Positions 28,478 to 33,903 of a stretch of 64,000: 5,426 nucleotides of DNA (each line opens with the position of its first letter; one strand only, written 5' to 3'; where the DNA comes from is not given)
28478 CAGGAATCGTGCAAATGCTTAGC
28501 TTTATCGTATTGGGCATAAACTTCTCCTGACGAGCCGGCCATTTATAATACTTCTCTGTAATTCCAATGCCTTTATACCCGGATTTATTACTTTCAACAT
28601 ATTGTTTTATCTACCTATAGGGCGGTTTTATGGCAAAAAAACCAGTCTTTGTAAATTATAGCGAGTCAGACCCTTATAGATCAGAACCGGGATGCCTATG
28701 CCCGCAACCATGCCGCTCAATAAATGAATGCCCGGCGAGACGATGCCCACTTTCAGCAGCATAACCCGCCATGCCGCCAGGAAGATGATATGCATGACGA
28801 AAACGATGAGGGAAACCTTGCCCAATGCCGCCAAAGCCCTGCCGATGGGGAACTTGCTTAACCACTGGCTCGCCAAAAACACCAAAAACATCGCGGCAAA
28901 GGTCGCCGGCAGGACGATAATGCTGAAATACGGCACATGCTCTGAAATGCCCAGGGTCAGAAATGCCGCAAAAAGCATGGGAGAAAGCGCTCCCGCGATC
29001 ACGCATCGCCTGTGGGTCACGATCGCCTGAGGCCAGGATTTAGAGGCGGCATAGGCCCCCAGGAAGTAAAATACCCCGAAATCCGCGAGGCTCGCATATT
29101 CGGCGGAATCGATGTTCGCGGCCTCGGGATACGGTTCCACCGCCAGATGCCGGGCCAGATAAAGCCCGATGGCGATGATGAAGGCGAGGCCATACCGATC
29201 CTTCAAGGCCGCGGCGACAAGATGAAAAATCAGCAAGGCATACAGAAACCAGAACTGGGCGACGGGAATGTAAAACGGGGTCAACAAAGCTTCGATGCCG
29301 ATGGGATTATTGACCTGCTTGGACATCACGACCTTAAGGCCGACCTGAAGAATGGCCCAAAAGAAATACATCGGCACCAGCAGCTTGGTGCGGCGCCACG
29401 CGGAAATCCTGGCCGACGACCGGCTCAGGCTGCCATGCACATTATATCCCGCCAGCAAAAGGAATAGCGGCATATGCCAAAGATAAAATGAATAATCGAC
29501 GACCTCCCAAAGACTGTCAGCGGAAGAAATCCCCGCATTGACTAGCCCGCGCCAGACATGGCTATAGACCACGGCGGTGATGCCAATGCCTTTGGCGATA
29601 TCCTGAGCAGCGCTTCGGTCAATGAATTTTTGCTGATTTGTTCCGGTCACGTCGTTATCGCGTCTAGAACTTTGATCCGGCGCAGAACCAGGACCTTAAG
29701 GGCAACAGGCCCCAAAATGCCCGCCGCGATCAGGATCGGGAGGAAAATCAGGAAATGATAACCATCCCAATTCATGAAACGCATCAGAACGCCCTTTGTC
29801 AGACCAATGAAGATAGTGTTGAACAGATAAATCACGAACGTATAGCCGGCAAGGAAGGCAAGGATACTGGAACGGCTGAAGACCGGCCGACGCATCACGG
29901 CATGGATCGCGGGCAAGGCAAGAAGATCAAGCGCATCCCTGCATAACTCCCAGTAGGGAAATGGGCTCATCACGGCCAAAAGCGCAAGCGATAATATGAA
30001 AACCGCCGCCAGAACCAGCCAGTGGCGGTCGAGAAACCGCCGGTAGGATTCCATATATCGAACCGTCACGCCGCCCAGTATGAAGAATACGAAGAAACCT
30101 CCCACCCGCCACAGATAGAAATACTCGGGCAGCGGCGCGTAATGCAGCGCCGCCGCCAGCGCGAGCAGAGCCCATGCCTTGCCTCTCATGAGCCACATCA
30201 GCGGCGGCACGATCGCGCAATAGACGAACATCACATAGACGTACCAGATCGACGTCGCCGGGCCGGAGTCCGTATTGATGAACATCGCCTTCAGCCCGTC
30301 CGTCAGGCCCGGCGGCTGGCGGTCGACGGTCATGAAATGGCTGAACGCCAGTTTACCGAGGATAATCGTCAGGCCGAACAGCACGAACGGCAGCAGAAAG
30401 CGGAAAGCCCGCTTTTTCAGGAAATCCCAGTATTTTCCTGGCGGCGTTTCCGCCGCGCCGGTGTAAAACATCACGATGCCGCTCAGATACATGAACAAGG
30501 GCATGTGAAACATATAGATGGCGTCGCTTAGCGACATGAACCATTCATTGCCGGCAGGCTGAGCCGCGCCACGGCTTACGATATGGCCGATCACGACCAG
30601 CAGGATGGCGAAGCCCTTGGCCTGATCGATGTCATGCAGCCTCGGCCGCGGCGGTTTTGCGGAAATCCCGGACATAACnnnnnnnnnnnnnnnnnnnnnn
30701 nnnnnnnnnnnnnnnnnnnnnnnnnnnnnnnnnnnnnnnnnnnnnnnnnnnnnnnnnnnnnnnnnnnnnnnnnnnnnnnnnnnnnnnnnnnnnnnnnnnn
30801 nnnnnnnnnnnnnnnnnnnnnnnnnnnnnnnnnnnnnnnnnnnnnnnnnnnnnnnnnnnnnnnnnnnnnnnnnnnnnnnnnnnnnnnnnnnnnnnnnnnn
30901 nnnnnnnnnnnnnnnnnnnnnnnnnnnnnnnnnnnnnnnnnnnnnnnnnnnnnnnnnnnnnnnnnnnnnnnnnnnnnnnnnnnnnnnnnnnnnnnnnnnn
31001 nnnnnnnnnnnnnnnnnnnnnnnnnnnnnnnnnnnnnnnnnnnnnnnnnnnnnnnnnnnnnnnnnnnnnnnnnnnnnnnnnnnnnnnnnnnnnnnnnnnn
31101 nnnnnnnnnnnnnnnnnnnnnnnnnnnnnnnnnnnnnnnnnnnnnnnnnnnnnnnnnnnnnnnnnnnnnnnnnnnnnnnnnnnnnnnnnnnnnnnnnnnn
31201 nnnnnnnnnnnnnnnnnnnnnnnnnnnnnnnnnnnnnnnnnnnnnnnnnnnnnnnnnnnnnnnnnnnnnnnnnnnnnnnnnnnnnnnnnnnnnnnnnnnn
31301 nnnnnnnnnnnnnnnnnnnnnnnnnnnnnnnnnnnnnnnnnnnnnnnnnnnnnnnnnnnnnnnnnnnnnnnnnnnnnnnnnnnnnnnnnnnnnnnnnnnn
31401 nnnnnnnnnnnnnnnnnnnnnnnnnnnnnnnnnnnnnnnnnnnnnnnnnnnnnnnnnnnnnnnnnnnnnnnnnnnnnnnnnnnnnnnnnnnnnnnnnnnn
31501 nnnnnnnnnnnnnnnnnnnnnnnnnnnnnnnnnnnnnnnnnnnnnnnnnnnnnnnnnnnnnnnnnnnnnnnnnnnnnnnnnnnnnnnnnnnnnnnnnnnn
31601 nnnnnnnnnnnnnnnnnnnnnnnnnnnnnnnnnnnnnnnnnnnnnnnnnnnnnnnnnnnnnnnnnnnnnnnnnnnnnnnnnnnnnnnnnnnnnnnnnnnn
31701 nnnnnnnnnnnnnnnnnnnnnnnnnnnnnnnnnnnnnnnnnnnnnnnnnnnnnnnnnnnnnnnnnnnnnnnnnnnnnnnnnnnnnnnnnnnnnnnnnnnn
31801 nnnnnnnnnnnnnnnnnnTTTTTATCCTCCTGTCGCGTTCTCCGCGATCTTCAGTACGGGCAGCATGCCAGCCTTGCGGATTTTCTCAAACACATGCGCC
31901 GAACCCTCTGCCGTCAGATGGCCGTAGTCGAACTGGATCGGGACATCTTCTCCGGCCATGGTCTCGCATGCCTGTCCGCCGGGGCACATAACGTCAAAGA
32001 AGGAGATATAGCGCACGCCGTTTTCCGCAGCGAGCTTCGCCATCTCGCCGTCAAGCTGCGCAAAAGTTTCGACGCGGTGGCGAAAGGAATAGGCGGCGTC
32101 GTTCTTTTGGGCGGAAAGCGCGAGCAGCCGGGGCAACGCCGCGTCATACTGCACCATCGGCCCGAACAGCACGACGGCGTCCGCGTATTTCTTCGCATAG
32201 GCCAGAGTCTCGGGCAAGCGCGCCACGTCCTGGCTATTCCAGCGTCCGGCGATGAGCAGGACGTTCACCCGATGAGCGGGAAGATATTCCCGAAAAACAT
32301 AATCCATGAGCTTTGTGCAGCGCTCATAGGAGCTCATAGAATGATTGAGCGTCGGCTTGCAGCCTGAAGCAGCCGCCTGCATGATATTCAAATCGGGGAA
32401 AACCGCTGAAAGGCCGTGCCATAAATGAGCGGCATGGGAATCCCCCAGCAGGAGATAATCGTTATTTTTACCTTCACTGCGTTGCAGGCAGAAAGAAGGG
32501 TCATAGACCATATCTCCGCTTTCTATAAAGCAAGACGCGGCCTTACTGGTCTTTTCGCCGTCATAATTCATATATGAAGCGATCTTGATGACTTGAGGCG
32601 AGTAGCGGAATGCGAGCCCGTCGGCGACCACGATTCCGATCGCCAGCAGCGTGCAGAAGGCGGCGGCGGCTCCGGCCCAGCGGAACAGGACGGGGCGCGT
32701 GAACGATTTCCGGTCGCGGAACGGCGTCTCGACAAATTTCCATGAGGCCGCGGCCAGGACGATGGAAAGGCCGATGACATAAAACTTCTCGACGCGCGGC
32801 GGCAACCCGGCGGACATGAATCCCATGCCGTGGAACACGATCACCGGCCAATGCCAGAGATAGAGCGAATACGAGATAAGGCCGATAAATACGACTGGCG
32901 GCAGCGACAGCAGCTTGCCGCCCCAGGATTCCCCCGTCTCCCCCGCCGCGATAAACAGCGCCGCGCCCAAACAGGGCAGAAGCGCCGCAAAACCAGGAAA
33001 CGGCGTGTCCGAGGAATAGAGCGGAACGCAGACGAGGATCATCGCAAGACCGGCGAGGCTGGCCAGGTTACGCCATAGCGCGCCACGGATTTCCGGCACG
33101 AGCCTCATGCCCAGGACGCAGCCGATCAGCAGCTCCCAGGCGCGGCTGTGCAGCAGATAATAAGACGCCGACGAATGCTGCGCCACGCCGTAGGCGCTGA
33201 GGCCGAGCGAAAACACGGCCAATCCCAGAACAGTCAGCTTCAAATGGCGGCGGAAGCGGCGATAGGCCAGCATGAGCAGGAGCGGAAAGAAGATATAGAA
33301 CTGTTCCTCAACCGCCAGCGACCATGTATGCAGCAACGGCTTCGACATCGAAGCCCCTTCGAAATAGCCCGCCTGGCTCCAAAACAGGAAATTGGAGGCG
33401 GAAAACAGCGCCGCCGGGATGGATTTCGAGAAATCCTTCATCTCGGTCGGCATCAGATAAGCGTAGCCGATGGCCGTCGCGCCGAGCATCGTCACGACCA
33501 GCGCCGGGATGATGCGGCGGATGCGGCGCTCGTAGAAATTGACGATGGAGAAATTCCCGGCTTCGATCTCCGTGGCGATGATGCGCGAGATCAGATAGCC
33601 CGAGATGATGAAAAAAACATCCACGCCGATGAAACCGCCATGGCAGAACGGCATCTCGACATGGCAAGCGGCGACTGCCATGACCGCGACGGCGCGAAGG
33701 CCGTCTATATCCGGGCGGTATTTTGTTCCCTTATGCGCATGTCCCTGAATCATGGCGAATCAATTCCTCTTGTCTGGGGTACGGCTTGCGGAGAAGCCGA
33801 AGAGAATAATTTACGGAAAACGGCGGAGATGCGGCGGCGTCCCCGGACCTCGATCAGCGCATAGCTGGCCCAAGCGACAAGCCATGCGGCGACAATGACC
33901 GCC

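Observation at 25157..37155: Polysaccharide locus with four AT3 O-acyltransferases and two Tat-exported GH10 glycanase paralogs downstream of a Wzc kinase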

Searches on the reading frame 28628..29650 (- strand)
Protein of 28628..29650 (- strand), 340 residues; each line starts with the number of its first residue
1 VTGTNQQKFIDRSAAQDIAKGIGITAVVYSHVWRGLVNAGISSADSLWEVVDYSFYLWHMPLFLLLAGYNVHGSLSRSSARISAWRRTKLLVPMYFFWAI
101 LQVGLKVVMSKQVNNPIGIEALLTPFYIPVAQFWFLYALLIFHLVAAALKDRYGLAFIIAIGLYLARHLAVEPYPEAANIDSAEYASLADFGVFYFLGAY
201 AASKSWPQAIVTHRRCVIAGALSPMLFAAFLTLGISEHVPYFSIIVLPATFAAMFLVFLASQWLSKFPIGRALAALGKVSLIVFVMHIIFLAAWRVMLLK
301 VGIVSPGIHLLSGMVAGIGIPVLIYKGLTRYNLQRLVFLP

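Call 3: search_protein_families(library=pfam, proteins=[window:28628-29650:-], max_evalue=0.01)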
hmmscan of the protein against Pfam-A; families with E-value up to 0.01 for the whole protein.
window:28628-29650:- (340 aa): 1 family
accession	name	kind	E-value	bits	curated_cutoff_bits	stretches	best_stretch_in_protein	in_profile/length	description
PF01757.29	Acyl_transf_3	-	6.5e-30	104.7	31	1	17-325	5-325/326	Acyltransferase domain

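Call 30: search_protein_families(library=ncbifam, proteins=[window:28628-29650:-], max_evalue=0.001)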
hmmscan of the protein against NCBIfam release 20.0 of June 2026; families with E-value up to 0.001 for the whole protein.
window:28628-29650:- (340 aa): 1 family
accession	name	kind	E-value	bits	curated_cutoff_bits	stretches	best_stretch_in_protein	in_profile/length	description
NF042426.1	fucose_Ac_NolL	equivalog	6.7e-13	48.7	425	1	11-239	4-220/347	nodulation factor fucose acetyltransferase NolL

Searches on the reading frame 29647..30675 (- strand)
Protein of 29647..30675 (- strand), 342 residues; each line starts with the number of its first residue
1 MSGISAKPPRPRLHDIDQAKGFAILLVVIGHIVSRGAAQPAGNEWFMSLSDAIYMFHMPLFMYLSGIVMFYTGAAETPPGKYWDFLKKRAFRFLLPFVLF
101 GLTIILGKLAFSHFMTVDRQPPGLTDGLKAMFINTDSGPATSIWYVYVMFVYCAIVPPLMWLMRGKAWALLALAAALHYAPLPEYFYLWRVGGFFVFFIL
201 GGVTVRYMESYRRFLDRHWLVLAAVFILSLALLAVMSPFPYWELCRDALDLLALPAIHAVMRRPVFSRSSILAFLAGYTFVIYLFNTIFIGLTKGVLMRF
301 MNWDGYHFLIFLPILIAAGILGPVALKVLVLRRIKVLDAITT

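Call 3: search_protein_families(library=pfam, proteins=[window:29647-30675:-], max_evalue=0.01)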
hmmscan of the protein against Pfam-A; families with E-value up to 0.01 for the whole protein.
window:29647-30675:- (342 aa): 1 family
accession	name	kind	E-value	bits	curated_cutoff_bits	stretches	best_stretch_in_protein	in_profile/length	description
PF01757.29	Acyl_transf_3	-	1.1e-36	127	31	1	14-326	2-324/326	Acyltransferase domain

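Call 30: search_protein_families(library=ncbifam, proteins=[window:29647-30675:-], max_evalue=0.001)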
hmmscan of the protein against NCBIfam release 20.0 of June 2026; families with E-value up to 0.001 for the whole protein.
window:29647-30675:- (342 aa): 1 family
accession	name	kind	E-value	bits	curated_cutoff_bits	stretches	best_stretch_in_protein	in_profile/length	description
NF042426.1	fucose_Ac_NolL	equivalog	1.5e-12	47.5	425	1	15-236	8-209/347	nodulation factor fucose acetyltransferase NolL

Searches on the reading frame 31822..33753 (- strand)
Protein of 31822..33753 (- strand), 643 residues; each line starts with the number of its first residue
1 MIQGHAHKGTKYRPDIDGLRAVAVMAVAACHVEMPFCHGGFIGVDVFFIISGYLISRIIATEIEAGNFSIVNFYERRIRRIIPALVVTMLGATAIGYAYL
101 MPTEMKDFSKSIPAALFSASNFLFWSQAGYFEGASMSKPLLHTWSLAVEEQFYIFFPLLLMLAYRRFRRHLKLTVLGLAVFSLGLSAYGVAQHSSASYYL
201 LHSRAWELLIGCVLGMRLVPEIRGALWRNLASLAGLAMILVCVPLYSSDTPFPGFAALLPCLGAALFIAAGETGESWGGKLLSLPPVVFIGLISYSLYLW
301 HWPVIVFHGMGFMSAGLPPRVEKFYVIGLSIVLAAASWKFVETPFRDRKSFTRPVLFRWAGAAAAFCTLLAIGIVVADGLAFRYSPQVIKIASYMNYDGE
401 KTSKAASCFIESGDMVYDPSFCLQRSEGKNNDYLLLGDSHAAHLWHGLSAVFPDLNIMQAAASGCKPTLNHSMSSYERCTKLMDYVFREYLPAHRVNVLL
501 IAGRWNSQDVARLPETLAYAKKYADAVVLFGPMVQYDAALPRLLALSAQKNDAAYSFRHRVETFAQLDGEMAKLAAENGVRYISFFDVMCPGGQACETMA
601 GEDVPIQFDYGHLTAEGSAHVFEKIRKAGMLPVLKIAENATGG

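Call 3: search_protein_families(library=pfam, proteins=[window:31822-33753:-], max_evalue=0.01)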
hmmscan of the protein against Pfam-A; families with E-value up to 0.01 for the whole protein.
window:31822-33753:- (643 aa): 3 families
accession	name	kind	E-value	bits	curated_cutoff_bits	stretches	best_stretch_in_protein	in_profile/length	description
PF01757.29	Acyl_transf_3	-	5e-32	111.7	31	1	15-335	3-322/326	Acyltransferase domain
PF19040.6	SGNH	-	5.2e-30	105.4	27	1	418-625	11-246/248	SGNH domain (fused to AT3 domains)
PF13472.12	Lipase_GDSL_2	-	0.0042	18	32.9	0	507-618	82-176/178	GDSL-like Lipase/Acylhydrolase family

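Call 30: search_protein_families(library=ncbifam, proteins=[window:31822-33753:-], max_evalue=0.001)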
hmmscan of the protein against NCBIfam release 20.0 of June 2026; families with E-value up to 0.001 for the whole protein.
window:31822-33753:- (643 aa): 1 family
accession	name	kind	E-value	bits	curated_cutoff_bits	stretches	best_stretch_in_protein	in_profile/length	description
NF058601.1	ActlTfSucTMsmeg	equivalog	7.1e-46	157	1275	1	8-353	27-388/723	acetyltransferase SucT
